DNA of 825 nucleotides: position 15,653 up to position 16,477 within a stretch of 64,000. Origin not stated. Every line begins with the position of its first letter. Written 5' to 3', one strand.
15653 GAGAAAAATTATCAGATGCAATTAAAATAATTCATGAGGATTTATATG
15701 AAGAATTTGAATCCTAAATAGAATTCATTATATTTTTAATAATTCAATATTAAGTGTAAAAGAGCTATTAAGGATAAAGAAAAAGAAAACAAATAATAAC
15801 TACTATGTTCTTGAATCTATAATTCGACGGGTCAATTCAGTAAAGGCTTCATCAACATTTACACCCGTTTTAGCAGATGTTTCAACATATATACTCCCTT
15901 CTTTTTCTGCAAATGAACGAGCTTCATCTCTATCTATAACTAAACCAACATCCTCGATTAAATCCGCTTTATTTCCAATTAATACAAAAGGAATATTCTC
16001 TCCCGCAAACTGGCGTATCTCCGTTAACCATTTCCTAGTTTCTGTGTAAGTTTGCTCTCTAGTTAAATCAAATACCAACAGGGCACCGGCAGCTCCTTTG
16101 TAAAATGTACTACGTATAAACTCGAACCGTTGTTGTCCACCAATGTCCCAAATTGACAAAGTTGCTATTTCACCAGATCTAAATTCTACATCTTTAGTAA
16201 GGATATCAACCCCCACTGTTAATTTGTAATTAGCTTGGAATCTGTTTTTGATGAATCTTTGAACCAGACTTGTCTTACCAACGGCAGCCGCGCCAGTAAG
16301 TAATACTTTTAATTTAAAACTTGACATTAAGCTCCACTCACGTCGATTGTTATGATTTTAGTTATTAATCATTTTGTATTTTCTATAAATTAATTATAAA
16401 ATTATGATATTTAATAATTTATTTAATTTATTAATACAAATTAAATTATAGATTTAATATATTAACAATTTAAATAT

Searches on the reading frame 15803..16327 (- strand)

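Call 60: search_protein_families(library=pfam, proteins=[window:15803-16327:-], max_evalue=0.0001)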
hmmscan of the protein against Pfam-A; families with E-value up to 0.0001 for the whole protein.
window:15803-16327:- (174 aa): 7 families
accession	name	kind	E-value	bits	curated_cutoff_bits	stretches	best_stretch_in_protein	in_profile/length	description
PF00071.28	Ras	-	1.2e-49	168.4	21.6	1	7-170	1-161/162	Ras family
PF08477.19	Roc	-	2.2e-31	109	27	1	7-122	1-119/119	Ras of Complex, Roc, domain of DAPkinase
PF00025.27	Arf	-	1e-11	45.1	22.3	1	5-167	14-172/174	ADP-ribosylation factor family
PF04670.18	Gtr1_RagA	-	6e-09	36.1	22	1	7-126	1-126/232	Gtr1/RagA G protein conserved region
PF03029.23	ATP_bind_1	-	7.5e-06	26.3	27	0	30-143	62-183/240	Conserved hypothetical ATP binding protein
PF01926.29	MMR_HSR1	-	1.4e-05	25.6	21.9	1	7-120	1-113/113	50S ribosome-binding GTPase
PF00009.33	GTP_EFTU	-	3.6e-05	23.9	26.5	1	40-167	55-184/188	Elongation factor Tu GTP binding domain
